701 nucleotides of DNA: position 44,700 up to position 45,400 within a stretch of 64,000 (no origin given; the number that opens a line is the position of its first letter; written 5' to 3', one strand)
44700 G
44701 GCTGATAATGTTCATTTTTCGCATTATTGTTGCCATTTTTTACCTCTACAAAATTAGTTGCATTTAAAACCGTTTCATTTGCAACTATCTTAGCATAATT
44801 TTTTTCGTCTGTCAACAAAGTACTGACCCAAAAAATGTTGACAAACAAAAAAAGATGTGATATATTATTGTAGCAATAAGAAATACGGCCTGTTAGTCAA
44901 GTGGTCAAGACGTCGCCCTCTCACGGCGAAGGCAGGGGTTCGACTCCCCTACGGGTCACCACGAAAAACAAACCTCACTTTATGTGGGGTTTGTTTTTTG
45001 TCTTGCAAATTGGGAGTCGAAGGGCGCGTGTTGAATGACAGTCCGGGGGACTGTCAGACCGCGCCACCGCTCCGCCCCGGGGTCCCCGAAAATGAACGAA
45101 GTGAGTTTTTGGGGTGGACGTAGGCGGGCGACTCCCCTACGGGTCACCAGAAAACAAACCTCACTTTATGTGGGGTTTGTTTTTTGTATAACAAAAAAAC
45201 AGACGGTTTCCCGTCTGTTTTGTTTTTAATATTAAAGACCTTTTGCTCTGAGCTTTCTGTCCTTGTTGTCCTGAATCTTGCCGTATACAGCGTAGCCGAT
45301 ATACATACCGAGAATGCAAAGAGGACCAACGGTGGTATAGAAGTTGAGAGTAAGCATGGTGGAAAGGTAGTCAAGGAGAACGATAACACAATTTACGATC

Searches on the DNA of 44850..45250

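Call 57: search_rna_families(source=window, start=44850, end=45250, threshold=evalue, max_evalue=10)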
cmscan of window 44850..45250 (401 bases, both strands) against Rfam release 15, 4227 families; matches with E-value up to 10: 29.
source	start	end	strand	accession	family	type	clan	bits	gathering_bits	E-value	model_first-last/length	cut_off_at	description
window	44887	44958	+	RF00005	tRNA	Gene; tRNA;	CL00001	65.5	29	3.5e-14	1-71/71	no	tRNA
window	44893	44961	+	RF00233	Tymo_tRNA-like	Cis-reg;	-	28.5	40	0.00041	1-84/84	no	Tymovirus/Pomovirus/Furovirus tRNA-like 3' UTR element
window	45146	45250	-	RF00125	IS128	Gene; sRNA;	-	24.9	80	0.0042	83-209/209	5'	IS128 RNA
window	45146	45219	-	RF02064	STnc370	Gene; sRNA;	-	23.9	54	0.66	1-71/71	no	Enterobacterial sRNA STnc370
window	45147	45248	-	RF02449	ncr1015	Gene; sRNA;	-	23.5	60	0.41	1-121/121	no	Bacillus sRNA ncr1015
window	45122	45222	+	RF01770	rimP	Cis-reg; leader;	-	23.1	47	0.15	1-102/102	no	Gammaprotebacteria rimP leader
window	45165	45229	+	RF02074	STnc240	Gene; sRNA;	-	22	55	0.66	1-77/77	no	Enterobacterial sRNA STnc240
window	45115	45199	+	RF02621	BSnc120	Gene; sRNA;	-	21.4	114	0.02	1-88/88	no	Brucella sRNA 120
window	45150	45199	+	RF01096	PK-HAV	Cis-reg;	-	19.5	50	7.5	1-56/56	no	HepA virus 3'-terminal pseudoknot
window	45152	45233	+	RF02064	STnc370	Gene; sRNA;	-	18.7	54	8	1-71/71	no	Enterobacterial sRNA STnc370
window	45175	45250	-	RF02330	TtnuHACA23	Gene; snRNA; snoRNA; HACA-box;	-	18.1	100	4.6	56-135/135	5'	Tetrahymena snoRNA TtnuHACA23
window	45167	45239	-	RF00220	Rhino_CRE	Cis-reg;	-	17.9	45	0.72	1-86/86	no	Human rhinovirus internal cis-acting regulatory element (CRE)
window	45126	45225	-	RF02856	30_292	Gene; sRNA;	-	17.7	112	0.88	1-115/115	no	Leptospira sRNA 30_292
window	45188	45250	-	RF02029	sraA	Gene; sRNA;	-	17.6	56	3.8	31-95/95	5'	sraA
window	45119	45186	+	RF01772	rnk_pseudo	Cis-reg; leader;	-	17.3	55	1.7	1-108/108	no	Pseudomonas rnk leader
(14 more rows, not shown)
